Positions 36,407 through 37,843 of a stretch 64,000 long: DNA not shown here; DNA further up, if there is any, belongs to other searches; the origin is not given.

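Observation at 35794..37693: Two tandem small lipoproteins followed by a radical-SAM/SPASM enzyme: a candidate lipoprotein or peptide modification cassette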

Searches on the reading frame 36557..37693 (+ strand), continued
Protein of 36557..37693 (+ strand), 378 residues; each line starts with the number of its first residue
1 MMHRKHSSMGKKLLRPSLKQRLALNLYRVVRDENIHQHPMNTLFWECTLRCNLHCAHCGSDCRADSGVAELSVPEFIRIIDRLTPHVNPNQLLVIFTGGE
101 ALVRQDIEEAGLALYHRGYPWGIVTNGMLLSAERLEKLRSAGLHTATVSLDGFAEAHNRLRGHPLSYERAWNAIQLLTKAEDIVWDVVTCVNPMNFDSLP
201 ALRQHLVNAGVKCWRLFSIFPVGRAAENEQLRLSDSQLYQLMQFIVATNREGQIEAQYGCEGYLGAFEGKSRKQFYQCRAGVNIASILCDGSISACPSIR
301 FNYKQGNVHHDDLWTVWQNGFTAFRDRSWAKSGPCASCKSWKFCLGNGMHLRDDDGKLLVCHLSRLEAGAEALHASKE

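Call 97: find_encoding_contigs(protein=window:36557-37693:+, flank=6000, max_places=6)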
Protein window:36557-37693:+ (378 aa): 10 contigs read that carry it; 6 places shown.
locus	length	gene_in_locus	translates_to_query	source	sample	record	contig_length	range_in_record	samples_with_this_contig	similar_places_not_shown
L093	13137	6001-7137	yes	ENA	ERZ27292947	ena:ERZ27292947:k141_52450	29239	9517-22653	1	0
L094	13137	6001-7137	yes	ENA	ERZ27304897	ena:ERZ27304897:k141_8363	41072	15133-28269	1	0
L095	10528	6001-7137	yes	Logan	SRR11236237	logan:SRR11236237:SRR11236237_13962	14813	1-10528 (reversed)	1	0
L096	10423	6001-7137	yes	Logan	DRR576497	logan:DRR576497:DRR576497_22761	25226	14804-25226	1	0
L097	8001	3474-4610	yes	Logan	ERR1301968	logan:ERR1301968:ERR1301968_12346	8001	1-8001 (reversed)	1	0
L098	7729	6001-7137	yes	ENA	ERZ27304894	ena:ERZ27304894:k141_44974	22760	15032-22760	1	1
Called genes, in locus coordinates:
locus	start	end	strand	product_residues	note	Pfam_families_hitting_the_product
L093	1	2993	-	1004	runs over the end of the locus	PF04760:IF2_N, PF00009:GTP_EFTU, PF01926:MMR_HSR1, PF22042:EF-G_D2, PF11987:IF-2, PF03144:GTP_EFTU_D2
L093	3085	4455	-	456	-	PF08529:NusA_N, PF13184:KH_NusA_1st, PF26594:KH_NusA_2nd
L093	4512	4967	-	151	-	PF02576:RimP_N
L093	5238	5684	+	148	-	-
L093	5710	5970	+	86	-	-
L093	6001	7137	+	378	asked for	PF04055:Radical_SAM, PF13186:SPASM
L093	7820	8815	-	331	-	PF08331:QueG_DUF1730, PF13484:Fer4_16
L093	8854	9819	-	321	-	PF18174:HU-CCDC81_bac_1, PF18175:HU-CCDC81_bac_2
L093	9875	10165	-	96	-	PF05258:DciA (weak)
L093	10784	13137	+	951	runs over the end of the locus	PF00675:Peptidase_M16, PF05193:Peptidase_M16_C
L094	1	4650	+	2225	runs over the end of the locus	-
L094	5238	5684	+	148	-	-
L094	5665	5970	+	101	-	-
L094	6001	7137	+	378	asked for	PF04055:Radical_SAM, PF13186:SPASM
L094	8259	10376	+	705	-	-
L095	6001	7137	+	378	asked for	PF04055:Radical_SAM, PF13186:SPASM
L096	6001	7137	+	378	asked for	PF04055:Radical_SAM, PF13186:SPASM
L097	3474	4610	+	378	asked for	PF04055:Radical_SAM, PF13186:SPASM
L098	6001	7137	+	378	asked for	PF04055:Radical_SAM, PF13186:SPASM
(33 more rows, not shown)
